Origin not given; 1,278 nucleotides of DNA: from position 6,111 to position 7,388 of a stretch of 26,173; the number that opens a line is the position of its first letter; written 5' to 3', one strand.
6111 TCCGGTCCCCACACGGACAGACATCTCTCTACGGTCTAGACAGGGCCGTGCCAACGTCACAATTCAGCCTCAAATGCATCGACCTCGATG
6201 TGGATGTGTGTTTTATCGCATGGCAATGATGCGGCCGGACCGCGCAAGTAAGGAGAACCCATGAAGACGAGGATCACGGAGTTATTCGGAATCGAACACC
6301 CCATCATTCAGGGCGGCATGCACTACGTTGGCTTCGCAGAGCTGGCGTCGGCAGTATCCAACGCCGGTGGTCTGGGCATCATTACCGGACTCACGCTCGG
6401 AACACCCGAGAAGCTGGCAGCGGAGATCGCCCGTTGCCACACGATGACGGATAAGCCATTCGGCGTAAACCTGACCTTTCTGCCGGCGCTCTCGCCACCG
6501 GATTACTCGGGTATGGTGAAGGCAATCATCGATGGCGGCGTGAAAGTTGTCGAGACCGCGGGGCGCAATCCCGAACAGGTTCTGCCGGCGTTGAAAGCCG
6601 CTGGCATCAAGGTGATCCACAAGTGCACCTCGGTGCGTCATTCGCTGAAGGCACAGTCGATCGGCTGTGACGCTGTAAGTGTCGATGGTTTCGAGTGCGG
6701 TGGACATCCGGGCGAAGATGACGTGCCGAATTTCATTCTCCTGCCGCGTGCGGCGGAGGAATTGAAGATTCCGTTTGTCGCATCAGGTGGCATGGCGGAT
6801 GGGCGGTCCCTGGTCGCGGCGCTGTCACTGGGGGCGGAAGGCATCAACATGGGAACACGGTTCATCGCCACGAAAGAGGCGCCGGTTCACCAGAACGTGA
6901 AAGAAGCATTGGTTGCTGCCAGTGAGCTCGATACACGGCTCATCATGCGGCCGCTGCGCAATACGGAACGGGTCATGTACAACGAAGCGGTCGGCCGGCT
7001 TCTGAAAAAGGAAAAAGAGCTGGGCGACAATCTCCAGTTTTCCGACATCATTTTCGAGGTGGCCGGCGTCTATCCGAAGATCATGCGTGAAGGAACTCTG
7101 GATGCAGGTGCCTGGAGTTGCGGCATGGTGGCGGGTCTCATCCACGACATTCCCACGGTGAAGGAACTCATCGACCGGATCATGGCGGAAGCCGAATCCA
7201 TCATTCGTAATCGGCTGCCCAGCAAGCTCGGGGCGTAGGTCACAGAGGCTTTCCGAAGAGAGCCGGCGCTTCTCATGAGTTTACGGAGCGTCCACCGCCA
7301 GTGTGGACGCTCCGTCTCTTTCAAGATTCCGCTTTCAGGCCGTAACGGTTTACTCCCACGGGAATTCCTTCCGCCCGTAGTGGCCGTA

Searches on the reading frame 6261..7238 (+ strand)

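Call 3: search_protein_families(library=pfam, proteins=[window:6261-7238:+])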
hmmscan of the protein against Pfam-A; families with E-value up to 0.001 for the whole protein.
window:6261-7238:+ (325 aa): 3 families
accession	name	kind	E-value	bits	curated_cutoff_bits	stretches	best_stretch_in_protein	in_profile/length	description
PF03060.21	NMO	-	3.1e-61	208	28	1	3-309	2-330/331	Nitronate monooxygenase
PF00478.31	IMPDH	-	9e-10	38.5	25.6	1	163-212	201-250/345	IMP dehydrogenase / GMP reductase domain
PF01070.24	FMN_dh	-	0.00037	20.1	24.9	1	123-217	227-321/350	FMN-dependent dehydrogenase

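Call 4: search_protein_families(library=ncbifam, proteins=[window:6261-7238:+])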
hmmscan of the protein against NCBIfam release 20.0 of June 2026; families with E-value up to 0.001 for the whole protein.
window:6261-7238:+ (325 aa): 5 families
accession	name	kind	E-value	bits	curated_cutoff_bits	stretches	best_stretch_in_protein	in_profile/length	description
TIGR03151.1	enACPred_II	equivalog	1.2e-74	251.4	453.1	1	2-316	1-305/307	enoyl-[acyl-carrier-protein] reductase FabK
TIGR01302.1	IMP_dehydrog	equivalog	1.4e-08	34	481.5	1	164-214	322-372/450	IMP dehydrogenase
TIGR02151.1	IPP_isom_2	equivalog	0.00025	20.1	281.3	1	166-236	256-327/338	type 2 isopentenyl-diphosphate Delta-isomerase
TIGR02814.1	pfaD_fam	subfamily_domain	0.00075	18.4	449.25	0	172-226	227-281/444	PfaD family polyunsaturated fatty acid/polyketide biosynthesis protein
NF002231.0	PRK01130.1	subfamily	0.00092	18.3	189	0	103-200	114-212/230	putative N-acetylmannosamine-6-phosphate 2-epimerase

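Call 25: search_protein_families(library=padloc, proteins=[window:6261-7238:+], max_evalue=0.001)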
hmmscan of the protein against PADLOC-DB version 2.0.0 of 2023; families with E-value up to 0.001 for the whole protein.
window:6261-7238:+ (325 aa): 0 families
